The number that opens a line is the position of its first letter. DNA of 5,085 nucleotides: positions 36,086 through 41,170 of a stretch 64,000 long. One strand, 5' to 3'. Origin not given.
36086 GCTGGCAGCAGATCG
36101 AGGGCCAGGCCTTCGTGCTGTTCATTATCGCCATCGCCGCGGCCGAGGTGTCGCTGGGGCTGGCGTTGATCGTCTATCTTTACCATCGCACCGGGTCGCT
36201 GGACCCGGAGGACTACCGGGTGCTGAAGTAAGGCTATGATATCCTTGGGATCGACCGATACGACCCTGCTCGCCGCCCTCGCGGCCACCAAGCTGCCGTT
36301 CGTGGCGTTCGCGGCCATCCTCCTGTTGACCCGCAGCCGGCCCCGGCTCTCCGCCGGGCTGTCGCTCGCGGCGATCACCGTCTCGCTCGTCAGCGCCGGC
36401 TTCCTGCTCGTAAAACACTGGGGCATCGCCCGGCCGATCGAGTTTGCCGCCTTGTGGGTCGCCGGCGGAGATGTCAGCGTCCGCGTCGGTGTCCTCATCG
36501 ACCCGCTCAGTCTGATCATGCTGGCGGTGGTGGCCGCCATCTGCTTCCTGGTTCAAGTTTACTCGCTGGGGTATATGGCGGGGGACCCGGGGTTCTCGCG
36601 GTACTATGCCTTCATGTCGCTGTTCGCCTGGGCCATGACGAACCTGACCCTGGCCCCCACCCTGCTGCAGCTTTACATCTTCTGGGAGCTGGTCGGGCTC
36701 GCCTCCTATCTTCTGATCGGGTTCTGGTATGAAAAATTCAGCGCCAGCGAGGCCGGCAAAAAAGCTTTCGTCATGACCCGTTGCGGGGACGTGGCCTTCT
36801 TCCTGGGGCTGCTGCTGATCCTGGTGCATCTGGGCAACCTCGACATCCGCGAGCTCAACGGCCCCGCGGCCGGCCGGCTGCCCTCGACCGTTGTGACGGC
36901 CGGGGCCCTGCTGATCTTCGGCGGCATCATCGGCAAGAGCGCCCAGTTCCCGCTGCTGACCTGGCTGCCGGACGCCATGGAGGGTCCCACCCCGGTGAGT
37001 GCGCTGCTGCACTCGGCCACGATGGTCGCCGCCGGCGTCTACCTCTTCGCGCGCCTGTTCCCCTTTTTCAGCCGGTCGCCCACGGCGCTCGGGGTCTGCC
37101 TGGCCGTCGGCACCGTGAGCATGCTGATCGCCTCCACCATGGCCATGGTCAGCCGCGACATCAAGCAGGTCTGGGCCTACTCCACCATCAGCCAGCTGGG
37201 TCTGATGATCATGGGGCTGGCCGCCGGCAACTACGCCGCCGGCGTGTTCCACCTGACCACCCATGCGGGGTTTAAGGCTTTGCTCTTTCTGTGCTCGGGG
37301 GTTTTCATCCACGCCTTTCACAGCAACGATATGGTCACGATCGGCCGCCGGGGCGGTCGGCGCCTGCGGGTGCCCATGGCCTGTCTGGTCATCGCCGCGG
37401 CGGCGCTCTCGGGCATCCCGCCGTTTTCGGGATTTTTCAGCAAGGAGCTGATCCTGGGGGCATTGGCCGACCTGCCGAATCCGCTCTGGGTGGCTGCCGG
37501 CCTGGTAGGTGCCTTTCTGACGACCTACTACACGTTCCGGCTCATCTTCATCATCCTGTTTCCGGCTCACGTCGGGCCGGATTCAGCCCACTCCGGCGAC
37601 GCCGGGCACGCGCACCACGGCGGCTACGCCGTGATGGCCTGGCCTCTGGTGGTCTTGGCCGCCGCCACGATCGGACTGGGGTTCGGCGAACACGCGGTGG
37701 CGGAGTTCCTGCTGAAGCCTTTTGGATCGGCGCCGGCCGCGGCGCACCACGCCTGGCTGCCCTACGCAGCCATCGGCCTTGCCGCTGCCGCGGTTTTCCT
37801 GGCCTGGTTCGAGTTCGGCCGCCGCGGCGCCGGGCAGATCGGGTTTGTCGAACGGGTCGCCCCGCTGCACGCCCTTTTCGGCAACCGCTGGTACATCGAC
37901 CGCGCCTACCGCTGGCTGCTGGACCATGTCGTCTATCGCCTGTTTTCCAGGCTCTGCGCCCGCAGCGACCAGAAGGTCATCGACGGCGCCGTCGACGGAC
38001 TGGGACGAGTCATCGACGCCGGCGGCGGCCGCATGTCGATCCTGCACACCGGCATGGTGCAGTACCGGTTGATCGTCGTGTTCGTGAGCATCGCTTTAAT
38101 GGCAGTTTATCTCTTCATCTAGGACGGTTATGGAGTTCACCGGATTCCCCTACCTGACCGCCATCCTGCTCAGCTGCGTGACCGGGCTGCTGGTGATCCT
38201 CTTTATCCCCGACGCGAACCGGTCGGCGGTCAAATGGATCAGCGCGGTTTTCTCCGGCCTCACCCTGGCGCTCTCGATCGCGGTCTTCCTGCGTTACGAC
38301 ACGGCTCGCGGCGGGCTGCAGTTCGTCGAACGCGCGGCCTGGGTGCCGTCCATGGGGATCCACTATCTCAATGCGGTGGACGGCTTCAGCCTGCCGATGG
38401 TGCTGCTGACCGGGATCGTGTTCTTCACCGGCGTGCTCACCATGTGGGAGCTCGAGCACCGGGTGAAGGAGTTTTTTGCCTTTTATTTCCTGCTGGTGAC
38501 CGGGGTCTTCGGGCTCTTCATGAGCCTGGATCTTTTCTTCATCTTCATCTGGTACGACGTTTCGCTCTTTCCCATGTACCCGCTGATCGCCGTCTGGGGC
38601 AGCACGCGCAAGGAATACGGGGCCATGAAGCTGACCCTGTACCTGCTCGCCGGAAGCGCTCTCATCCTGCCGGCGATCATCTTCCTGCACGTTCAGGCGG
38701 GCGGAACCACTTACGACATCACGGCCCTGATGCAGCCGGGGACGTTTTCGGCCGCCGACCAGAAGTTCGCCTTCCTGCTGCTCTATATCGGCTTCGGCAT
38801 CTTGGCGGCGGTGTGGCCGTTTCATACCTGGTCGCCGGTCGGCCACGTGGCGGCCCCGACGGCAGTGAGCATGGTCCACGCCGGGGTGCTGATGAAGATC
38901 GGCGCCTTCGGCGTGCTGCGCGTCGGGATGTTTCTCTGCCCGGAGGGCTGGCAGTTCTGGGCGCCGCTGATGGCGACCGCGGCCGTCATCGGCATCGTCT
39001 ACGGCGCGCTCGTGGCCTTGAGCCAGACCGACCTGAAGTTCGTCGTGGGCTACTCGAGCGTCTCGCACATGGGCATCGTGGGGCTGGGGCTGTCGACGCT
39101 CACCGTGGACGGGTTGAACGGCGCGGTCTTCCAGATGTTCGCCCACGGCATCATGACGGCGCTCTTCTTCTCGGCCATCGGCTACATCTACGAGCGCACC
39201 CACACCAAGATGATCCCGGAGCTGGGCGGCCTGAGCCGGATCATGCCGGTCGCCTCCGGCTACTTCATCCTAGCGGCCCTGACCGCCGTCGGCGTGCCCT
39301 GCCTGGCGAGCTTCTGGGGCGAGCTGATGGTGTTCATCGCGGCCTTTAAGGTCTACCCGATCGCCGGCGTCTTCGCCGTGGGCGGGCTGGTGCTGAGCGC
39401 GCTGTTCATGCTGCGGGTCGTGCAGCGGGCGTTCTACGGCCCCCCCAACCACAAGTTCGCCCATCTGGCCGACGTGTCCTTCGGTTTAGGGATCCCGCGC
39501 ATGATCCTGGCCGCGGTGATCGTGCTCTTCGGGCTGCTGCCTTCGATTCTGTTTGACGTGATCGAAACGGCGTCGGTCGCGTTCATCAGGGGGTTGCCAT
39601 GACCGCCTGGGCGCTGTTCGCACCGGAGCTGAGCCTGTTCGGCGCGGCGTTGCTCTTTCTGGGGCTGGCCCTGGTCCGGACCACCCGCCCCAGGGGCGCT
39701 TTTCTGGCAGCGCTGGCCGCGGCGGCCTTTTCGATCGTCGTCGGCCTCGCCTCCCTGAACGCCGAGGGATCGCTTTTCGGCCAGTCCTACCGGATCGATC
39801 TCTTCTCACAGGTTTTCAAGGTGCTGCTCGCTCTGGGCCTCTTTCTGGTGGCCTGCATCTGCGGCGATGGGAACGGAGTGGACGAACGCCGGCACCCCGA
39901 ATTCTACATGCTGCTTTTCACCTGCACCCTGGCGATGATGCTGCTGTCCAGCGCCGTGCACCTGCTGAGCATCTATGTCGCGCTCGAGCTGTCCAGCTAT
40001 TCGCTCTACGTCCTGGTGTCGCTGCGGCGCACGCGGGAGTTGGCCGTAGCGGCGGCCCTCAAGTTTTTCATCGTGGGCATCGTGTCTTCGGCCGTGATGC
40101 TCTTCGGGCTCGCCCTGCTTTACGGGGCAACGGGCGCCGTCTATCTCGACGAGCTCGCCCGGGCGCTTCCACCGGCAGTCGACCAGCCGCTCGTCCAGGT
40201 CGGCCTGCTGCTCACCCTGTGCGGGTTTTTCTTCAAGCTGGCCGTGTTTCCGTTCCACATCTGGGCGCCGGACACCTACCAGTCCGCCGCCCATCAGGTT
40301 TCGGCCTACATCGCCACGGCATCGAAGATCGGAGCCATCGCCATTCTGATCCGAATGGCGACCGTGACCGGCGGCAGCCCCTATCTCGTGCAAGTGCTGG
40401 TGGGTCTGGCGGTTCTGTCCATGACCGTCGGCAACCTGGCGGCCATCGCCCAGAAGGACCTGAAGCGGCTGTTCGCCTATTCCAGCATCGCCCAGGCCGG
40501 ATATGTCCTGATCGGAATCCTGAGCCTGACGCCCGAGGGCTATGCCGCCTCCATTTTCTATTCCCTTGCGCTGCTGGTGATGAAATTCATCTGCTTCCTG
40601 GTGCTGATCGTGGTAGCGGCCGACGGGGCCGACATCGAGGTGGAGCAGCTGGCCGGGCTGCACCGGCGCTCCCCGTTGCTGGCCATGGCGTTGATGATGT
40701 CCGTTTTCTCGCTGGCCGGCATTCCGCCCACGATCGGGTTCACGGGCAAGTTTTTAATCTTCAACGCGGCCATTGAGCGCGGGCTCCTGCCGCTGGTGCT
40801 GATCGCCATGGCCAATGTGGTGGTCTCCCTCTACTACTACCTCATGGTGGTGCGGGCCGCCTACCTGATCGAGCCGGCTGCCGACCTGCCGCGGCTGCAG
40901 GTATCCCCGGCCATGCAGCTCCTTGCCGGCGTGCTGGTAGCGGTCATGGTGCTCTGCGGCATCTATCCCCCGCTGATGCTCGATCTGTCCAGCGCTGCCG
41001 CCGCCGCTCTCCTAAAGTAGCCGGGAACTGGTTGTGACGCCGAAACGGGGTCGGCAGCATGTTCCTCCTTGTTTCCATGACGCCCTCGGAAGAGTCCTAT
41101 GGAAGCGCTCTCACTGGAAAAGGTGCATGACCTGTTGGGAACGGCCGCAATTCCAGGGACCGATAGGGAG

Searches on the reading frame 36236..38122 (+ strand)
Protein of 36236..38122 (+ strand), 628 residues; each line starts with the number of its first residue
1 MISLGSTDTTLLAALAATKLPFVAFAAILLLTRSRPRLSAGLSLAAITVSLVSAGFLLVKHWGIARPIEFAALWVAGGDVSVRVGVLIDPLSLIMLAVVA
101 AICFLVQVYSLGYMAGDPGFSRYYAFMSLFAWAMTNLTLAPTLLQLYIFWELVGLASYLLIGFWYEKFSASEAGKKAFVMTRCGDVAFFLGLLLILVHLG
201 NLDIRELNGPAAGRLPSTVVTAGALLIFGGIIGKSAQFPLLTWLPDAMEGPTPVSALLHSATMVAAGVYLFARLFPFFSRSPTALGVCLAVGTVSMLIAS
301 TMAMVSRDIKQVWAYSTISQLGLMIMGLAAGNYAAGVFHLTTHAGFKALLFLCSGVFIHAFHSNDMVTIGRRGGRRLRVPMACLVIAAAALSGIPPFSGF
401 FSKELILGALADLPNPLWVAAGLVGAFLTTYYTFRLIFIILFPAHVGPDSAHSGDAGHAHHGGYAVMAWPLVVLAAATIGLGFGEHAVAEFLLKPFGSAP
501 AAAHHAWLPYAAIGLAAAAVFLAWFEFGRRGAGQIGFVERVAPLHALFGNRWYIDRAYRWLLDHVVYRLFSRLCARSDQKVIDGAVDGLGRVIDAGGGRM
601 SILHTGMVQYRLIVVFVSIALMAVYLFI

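Call 77: search_protein_families(library=pfam, proteins=[window:36236-38122:+], max_evalue=1e-8)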
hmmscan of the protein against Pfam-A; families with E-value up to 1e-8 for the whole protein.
window:36236-38122:+ (628 aa): 2 families
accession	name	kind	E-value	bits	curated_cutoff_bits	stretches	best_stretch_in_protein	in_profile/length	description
PF00361.26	Proton_antipo_M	-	1.5e-71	241.5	21.5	1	140-429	1-294/294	NADH:quinone oxidoreductase/Mrp antiporter, TM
PF00662.26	Proton_antipo_N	-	4.5e-18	65.3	24.5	1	74-124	1-51/51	NADH-Ubiquinone oxidoreductase (complex I), chain 5 N-terminus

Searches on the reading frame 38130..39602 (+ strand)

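Call 77: search_protein_families(library=pfam, proteins=[window:38130-39602:+], max_evalue=1e-8)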
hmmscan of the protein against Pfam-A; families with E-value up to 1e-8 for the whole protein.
window:38130-39602:+ (490 aa): 1 family
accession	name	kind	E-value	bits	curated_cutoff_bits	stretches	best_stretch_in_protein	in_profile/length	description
PF00361.26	Proton_antipo_M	-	8.4e-60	202.9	21.5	1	132-422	1-293/294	NADH:quinone oxidoreductase/Mrp antiporter, TM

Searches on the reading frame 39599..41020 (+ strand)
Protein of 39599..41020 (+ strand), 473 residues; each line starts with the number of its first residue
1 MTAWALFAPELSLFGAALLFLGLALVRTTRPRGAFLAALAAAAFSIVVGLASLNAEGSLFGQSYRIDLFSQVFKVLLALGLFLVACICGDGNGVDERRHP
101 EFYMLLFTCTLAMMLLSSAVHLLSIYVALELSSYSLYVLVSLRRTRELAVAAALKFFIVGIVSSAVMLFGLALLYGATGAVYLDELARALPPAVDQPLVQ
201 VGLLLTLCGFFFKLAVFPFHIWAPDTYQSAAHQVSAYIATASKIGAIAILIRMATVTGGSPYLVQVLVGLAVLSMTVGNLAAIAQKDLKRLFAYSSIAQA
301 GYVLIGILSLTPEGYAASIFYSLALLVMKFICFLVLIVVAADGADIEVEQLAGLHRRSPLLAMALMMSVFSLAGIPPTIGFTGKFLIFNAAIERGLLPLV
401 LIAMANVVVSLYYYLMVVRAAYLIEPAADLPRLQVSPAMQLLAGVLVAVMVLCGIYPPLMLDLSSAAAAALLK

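Call 77: search_protein_families(library=pfam, proteins=[window:39599-41020:+], max_evalue=1e-8)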
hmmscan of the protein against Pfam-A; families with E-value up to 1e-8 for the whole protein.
window:39599-41020:+ (473 aa): 1 family
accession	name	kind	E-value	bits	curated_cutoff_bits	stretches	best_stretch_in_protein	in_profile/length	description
PF00361.26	Proton_antipo_M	-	1.1e-64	218.9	21.5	1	119-407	1-291/294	NADH:quinone oxidoreductase/Mrp antiporter, TM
